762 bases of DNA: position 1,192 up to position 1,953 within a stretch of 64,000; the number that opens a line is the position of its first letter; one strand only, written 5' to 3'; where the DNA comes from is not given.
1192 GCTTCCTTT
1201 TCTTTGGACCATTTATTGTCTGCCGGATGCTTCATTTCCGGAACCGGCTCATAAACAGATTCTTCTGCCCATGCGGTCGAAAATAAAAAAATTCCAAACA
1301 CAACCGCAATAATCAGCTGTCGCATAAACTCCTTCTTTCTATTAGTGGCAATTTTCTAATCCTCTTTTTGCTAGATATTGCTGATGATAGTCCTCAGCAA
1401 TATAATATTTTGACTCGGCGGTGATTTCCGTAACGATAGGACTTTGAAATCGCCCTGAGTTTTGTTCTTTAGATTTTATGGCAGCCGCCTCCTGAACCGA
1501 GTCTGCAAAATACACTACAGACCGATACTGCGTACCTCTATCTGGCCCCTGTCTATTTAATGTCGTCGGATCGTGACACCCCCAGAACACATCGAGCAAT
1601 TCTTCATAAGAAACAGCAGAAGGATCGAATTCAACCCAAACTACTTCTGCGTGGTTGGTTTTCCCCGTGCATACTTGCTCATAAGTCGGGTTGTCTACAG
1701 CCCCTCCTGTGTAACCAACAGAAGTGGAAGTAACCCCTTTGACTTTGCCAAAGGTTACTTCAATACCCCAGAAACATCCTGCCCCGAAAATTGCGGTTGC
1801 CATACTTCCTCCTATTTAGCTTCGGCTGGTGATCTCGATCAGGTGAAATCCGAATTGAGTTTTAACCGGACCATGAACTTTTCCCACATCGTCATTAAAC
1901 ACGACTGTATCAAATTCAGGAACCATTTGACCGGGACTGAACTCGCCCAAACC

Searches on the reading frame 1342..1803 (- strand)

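Call 65: search_protein_families(library=pfam, proteins=[window:1342-1803:-], max_evalue=0.00001)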
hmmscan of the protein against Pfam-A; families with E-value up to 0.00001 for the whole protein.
window:1342-1803:- (153 aa): 1 family
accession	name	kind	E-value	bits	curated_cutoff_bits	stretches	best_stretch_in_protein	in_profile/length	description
PF01625.27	PMSR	-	4.4e-61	206.1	23.7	1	3-153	1-153/153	Peptide methionine sulfoxide reductase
